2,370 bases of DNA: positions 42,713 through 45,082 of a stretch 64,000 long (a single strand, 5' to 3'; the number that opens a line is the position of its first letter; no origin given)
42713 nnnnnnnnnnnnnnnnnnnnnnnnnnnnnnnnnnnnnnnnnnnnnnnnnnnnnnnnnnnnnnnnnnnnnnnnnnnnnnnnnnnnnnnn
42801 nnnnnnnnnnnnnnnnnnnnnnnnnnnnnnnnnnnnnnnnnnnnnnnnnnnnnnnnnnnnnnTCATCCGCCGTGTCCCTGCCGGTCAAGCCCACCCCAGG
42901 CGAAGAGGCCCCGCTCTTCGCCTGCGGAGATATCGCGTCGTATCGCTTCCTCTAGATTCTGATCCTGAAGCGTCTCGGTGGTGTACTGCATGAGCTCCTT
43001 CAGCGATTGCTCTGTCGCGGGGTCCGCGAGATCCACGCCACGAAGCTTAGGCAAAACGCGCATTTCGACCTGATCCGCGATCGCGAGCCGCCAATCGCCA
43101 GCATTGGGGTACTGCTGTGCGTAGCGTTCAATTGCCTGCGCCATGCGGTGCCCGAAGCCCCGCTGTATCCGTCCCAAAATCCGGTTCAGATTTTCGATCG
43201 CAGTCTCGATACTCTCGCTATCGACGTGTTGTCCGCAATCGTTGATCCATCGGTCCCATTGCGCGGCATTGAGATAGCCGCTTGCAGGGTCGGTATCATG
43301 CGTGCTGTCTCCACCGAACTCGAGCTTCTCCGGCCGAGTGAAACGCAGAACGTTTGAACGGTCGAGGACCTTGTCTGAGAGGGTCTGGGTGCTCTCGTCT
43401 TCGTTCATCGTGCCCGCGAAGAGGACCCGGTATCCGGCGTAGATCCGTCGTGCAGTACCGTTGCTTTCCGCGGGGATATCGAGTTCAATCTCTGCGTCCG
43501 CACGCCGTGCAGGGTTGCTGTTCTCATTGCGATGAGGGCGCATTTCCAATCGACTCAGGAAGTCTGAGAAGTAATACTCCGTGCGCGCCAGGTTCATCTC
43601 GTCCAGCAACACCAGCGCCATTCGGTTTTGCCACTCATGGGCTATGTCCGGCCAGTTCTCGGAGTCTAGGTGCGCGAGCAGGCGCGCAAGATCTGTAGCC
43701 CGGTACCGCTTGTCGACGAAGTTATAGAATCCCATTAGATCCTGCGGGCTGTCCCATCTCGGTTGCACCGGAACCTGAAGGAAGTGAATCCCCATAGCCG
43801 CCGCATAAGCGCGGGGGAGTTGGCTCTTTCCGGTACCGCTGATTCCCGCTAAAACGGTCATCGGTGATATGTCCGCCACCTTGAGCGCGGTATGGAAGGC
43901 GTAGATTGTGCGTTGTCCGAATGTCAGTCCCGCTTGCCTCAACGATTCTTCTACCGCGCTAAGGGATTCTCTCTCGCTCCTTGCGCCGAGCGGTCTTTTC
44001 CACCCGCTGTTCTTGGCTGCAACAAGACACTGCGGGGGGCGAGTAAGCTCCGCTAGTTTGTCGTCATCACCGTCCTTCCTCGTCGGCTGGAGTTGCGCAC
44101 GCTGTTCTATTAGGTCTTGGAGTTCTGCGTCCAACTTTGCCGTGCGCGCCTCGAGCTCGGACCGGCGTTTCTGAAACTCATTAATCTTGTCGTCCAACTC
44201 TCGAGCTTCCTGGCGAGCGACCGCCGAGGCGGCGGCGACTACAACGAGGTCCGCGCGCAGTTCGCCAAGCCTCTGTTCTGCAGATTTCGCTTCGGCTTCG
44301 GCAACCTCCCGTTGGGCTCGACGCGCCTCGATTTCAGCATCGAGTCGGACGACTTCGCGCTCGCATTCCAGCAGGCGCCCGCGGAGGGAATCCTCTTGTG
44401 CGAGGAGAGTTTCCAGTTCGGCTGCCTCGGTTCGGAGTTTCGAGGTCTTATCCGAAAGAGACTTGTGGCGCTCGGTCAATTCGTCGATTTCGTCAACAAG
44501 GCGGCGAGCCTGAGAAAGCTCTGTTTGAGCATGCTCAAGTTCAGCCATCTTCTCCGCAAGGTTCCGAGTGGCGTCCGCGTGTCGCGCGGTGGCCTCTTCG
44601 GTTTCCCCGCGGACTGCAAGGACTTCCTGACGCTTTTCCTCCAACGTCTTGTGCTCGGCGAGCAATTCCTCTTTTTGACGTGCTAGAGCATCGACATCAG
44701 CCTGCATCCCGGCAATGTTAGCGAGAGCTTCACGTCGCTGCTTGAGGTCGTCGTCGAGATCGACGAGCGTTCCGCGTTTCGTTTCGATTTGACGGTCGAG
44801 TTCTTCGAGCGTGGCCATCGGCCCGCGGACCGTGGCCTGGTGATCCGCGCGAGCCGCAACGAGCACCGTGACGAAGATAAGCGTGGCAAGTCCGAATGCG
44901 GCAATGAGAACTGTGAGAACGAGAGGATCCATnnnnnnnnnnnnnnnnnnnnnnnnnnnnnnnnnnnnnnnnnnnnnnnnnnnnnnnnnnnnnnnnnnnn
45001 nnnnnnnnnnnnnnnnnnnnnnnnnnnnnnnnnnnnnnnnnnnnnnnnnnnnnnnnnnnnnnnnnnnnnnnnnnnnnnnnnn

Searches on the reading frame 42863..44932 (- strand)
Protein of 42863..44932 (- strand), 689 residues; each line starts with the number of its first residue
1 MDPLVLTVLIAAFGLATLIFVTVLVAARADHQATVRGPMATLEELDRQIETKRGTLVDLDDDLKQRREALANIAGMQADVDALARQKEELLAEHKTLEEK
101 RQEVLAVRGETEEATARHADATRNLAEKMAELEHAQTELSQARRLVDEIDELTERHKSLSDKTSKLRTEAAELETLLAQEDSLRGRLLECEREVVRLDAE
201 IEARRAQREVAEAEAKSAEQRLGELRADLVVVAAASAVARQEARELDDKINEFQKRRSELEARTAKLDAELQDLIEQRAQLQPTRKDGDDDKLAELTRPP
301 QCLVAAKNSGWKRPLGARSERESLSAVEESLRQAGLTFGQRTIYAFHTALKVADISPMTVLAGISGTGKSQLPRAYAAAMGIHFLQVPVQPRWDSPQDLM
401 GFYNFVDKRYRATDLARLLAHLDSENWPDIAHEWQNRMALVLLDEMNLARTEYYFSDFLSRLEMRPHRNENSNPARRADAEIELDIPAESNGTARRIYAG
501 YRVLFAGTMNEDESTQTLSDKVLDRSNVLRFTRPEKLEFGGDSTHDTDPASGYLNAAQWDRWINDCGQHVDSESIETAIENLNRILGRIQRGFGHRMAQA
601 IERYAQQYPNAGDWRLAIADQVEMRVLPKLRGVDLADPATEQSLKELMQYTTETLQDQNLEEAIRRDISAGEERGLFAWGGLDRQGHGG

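Call 6: search_protein_families(library=pfam, proteins=[window:42863-44932:-], max_evalue=0.01)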
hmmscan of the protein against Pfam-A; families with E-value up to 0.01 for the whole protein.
window:42863-44932:- (689 aa): 4 families
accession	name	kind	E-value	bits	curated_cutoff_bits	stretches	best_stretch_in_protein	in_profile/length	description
PF09762.14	CCDC93_CC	-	4.3e-06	26.5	30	1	27-259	63-297/429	CCDC93 coiled-coil domain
PF07728.20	AAA_5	-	0.0017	18.8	22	1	360-525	3-138/139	AAA domain (dynein-related subfamily)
PF10473.14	CENP-F_leu_zip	-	0.0036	17.8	34.5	1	169-282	8-121/140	Leucine-rich repeats of kinetochore protein Cenp-F/LEK1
PF00004.35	AAA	-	0.0081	17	21.2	0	360-389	2-31/131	ATPase family associated with various cellular activities (AAA)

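Call 7: search_protein_families(library=padloc, proteins=[window:42863-44932:-], max_evalue=0.01)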
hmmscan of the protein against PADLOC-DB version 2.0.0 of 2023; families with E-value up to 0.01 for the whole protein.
window:42863-44932:- (689 aa): 10 families
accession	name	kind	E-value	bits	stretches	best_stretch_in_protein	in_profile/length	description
PDLC04547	PDC-M26A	-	4.2e-45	152.5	2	160-467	143-434/724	-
PDLC03868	LmuB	-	5.6e-07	26.2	1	31-269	243-480/1035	-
PDLC00551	JetC2|JetC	-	1.6e-06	24.3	1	40-280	741-974/1365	DUF3584 domain; MukB-like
PDLC00582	JetC3|JetC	-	1.4e-05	21.1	1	71-350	777-1045/1472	DUF3584 domain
PDLC03865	LmuB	-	1.6e-05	21.3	1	63-273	262-728/1007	-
PDLC04176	HEC-01A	-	0.0018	15.7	0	349-376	16-43/371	-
PDLC00583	JetC3|JetC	-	0.0021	13.9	1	43-282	750-974/1471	DUF3584 domain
PDLC00508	JetC1|JetC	-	0.0025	14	1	67-272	278-480/1106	DUF3584 domain; MukB-like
PDLC00580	JetC3|JetC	-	0.0027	14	1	35-228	613-812/1068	DUF3584 domain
PDLC00553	JetC2|JetC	-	0.0027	13.7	1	42-298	747-994/1361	DUF3584 domain; MukB-like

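Call 15: find_related_loci(query=window:42863-44932:-, collection=genome_contigs, flank=10000)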
Query window:42863-44932:- (689 aa) in genome_contigs; peptide patterns used: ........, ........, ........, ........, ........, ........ (x = any residue, [..] = any of these).
55 stretches matched a pattern; 1 encode a relative of the query (tblastn E <= 1e-3); 1 distinct loci.
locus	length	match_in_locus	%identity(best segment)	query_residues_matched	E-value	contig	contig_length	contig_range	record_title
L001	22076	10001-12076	93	1-689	0e+0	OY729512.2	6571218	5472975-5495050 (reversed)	MAG: Thalassobaculaceae bacterium isolate a8bd7160-0c7c-4351-a665-cbf86186f35e genome assembly, chromosome: 1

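Call 29: find_related_loci(query=A1, collection=metagenome_contigs, flank=10000)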
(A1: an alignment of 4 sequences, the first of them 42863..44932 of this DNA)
Query A1 (689 aa) in metagenome_contigs; peptide patterns used: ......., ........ (x = any residue, [..] = any of these).
600 stretches matched a pattern (row limit reached: there are more); 359 encode a relative of the query (tblastn E <= 1e-3); the best 80 are kept; 80 distinct loci.
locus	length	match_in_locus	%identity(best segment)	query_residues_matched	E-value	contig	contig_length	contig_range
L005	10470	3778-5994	41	4-684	4e-150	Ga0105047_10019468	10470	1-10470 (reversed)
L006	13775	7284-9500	41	4-684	8e-150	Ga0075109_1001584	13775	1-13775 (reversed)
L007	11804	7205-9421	41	4-684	8e-150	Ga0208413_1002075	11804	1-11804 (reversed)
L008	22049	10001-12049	42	5-688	1e-147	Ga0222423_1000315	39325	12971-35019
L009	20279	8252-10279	43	3-684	3e-147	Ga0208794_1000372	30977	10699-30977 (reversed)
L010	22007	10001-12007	43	4-684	5e-147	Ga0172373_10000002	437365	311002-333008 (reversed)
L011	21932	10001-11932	45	28-684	8e-146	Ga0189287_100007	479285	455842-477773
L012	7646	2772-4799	42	3-684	4e-146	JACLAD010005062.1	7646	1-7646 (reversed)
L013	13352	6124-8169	41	5-688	5e-146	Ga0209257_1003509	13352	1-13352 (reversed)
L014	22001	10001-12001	43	6-684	1e-142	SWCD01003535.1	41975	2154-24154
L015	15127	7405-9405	42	5-684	8e-143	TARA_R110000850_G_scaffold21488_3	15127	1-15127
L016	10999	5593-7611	40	5-684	5e-143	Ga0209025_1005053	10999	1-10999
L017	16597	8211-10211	42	7-684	2e-142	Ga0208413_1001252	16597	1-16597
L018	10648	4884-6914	40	2-688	8e-142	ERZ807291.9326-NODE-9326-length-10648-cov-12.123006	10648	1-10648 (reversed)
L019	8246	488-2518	40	2-688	8e-142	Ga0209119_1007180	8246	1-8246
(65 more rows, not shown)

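Call 46: find_encoding_contigs(protein=window:42863-44932:-, flank=10000, max_places=6)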
Protein window:42863-44932:- (689 aa): 14 contigs read that carry it; 6 places shown.
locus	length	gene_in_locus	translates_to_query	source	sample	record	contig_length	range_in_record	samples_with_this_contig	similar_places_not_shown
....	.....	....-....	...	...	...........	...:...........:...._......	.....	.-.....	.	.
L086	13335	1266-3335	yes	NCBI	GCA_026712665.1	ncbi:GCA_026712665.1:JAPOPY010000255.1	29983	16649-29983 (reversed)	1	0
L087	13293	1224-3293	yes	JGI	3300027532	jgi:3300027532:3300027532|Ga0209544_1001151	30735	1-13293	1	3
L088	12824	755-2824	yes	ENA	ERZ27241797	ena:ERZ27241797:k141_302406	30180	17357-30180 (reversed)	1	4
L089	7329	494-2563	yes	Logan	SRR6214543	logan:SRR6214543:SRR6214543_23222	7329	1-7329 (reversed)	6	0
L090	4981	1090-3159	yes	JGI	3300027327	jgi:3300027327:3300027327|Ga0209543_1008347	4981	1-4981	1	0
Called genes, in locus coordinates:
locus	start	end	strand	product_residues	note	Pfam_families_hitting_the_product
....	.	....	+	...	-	?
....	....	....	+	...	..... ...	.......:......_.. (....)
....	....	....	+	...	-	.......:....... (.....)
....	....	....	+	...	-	-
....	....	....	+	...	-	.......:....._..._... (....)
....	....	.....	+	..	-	-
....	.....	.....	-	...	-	-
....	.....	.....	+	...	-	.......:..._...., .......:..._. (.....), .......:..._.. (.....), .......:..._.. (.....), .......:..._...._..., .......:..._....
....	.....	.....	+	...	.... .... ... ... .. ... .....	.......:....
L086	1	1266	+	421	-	?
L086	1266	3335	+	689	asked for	PF09762:CCDC93_CC (weak)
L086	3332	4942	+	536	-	PF09823:DUF2357 (faint)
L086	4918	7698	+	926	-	-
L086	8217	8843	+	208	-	PF02281:Dimer_Tnp_Tn5 (weak)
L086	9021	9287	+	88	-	-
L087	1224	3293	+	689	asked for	PF09762:CCDC93_CC (weak)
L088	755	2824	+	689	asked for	PF09762:CCDC93_CC (weak)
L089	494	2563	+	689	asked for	PF09762:CCDC93_CC (weak)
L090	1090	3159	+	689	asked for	PF09762:CCDC93_CC (weak)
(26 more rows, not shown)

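Call 67: search_dna_similar(query=window:42863-44932:-, collection=plasmids, mode=protein, max_evalue=1e-20, max_rows=25)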
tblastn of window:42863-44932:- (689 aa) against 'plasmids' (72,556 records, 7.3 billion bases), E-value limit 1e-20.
Records with a match: 40; places in all: 45; records where one place covers at least 80% of the query: 3.
Best place of each record, by identity: <60% 40.
By first word of the organism name: Klebsiella 8; Synechocystis 4; Enterobacter 4; Bacillus 3; Rhizobium 2; Deinococcus 2; Sinorhizobium 1; Photobacterium 1; Caballeronia 1; Raoultella 1; and 13 more.
By predicted mobility (MOB-suite, as given by PLSDB): non-mobilizable 19; conjugative 12; mobilizable 9.
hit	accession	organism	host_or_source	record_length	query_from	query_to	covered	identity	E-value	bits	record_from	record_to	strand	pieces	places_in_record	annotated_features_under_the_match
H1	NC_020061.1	Rhizobium tropici CIAT 899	Phaseolus vulgaris root nodule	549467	5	684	99%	42.1%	8e-145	474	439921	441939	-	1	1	hypothetical protein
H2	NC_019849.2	Sinorhizobium meliloti GR4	-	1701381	19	684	97%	42.5%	5e-135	446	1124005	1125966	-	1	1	none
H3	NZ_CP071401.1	Rhizobium leguminosarum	lentil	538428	19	684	97%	42.4%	9e-135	445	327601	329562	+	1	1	chromosome segregation ATPase-like protein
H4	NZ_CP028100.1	Synechocystis sp. IPPAS B-1465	axenic culture,Synechocystis sp. GT-L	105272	247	682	63%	39.4%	2e-74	269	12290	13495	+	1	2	AAA family ATPase | DUF2357 domain-containing protein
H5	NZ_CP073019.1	Synechocystis sp. PCC 6803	cell culture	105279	247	682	63%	39.4%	2e-74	269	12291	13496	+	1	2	AAA family ATPase | DUF2357 domain-containing protein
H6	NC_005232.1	Synechocystis sp. PCC 6803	-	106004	247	682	63%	39.4%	2e-74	269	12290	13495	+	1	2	AAA family ATPase | DUF2357 domain-containing protein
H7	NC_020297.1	Synechocystis sp. PCC 6803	-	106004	247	682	63%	39.4%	2e-74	269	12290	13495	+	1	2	AAA family ATPase | DUF2357 domain-containing protein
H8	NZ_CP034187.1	Deinococcus psychrotolerans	whole organism,R2A medium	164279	218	656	64%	28.9%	7e-26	122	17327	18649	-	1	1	hypothetical protein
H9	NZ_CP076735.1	Photobacterium damselae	fish,whole organism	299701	313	644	48%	37.8%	1e-60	228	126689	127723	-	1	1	hypothetical protein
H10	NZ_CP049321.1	Caballeronia sp. SBC2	whole organism,soil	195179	335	679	50%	35.7%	1e-56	216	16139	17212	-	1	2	chromosome partitioning protein ParA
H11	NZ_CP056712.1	Enterobacter asburiae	culture,Freshwater sample from upstream ...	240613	324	634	45%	38.5%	2e-58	222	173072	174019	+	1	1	chromosome partitioning protein ParA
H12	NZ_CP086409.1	Enterobacter cloacae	water,water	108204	324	634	45%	38.5%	2e-58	221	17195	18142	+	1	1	chromosome partitioning protein ParA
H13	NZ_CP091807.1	Klebsiella quasipneumoniae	Homo sapiens,anal swab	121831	324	634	45%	38.5%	2e-58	221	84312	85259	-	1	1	chromosome partitioning protein ParA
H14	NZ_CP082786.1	Klebsiella quasipneumoniae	Eclectus roratus,Faeces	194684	324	634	45%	38.5%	2e-58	221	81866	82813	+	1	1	chromosome partitioning protein ParA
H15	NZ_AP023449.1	Enterobacter roggenkampii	Homo sapiens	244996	324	634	45%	38.5%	2e-58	221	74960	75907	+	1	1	chromosome partitioning protein ParA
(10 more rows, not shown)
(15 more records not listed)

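Call 68: get_annotated_region(hit=H1, flank=9000)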
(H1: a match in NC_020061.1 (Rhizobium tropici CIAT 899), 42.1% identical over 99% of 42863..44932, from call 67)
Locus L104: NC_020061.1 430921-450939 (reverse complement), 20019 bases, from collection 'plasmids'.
description: Rhizobium tropici CIAT 899 plasmid pRtrCIAT899b, complete sequence
organism: Rhizobium tropici CIAT 899 (NCBI taxid 698761)
taxonomy: Bacteria; Pseudomonadota; Alphaproteobacteria; Hyphomicrobiales; Rhizobiaceae; Rhizobium; Rhizobium tropici; Rhizobium tropici CIAT 899
host: -; source: Phaseolus vulgaris root nodule; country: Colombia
typing (MOB-suite, as given by PLSDB): conjugative; replicon rep_cluster_141; relaxase MOBP,MOBQ; mating-pair formation MPF_T
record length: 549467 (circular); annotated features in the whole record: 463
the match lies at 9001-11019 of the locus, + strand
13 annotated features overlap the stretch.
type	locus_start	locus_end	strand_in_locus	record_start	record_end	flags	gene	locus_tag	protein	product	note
CDS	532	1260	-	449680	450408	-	-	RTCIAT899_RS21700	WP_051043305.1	DUF4041 domain-containing protein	-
CDS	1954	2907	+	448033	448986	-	-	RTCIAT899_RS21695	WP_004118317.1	hypothetical protein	-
CDS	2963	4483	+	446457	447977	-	istA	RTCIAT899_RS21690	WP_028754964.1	IS21 family transposase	-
CDS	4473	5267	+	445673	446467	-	istB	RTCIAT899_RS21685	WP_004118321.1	IS21-like element helper ATPase IstB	-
CDS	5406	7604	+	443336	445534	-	-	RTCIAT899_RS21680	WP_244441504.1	AAA domain-containing protein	-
CDS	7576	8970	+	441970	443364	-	-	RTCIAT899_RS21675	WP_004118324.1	hypothetical protein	-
CDS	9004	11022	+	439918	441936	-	-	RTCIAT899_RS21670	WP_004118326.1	hypothetical protein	-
CDS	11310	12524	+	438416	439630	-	-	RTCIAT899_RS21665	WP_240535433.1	DUF2357 domain-containing protein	-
CDS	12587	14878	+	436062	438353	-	-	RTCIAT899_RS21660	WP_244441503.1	hypothetical protein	-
CDS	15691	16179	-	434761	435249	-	-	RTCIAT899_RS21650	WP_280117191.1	IS5 family transposase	-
CDS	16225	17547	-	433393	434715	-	ltrA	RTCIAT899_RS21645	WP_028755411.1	group II intron reverse transcriptase/maturase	GO:0000373 - Group II intron splicing [Evidence IEA]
CDS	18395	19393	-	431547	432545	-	-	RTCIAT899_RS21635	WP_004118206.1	hypothetical protein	-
CDS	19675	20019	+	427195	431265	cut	-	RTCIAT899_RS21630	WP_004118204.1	helix-turn-helix transcriptional regulator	-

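Call 69: get_annotated_region(hit=H3, flank=9000)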
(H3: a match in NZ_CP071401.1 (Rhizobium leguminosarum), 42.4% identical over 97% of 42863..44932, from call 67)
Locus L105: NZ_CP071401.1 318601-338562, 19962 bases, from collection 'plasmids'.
description: Rhizobium leguminosarum strain OyaliB plasmid p2, complete sequence
organism: Rhizobium leguminosarum (NCBI taxid 384)
taxonomy: Bacteria; Pseudomonadota; Alphaproteobacteria; Hyphomicrobiales; Rhizobiaceae; Rhizobium; Rhizobium leguminosarum
host: -; source: lentil; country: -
typing (MOB-suite, as given by PLSDB): mobilizable; relaxase MOBQ
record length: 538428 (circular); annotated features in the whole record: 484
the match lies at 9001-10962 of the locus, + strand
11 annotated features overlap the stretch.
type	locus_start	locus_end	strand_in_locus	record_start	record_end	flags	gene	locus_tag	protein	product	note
CDS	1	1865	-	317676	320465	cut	-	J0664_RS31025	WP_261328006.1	BPTD_3080 family restriction endonuclease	-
CDS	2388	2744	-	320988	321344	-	-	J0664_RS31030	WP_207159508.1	hypothetical protein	-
CDS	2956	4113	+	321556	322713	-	-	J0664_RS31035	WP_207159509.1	Shedu immune nuclease family protein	-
CDS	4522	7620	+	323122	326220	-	-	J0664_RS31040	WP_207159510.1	AAA domain-containing protein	-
CDS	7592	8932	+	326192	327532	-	-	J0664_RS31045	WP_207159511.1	hypothetical protein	-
CDS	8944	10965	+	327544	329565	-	-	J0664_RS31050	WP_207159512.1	chromosome segregation ATPase-like protein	-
CDS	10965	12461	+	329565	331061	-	-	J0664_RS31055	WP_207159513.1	DUF2357 domain-containing protein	-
CDS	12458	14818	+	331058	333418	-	-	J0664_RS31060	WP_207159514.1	hypothetical protein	-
CDS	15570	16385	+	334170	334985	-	-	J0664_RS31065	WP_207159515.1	CHAP domain-containing protein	-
CDS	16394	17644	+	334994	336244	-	-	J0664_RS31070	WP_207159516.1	trypsin-like peptidase domain-containing protein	-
CDS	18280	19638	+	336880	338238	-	-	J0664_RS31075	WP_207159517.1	hypothetical protein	-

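Call 70: get_annotated_region(hit=H2, flank=9000)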
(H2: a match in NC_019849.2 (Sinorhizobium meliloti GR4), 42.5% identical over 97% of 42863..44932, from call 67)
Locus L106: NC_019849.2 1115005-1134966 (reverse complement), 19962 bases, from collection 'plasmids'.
description: Sinorhizobium meliloti GR4 plasmid pRmeGR4d, complete sequence
organism: Sinorhizobium meliloti GR4 (NCBI taxid 1235461)
taxonomy: Bacteria; Pseudomonadota; Alphaproteobacteria; Hyphomicrobiales; Rhizobiaceae; Sinorhizobium; Sinorhizobium meliloti; Sinorhizobium meliloti GR4
host: -; source: -; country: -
typing (MOB-suite, as given by PLSDB): mobilizable; relaxase MOBQ
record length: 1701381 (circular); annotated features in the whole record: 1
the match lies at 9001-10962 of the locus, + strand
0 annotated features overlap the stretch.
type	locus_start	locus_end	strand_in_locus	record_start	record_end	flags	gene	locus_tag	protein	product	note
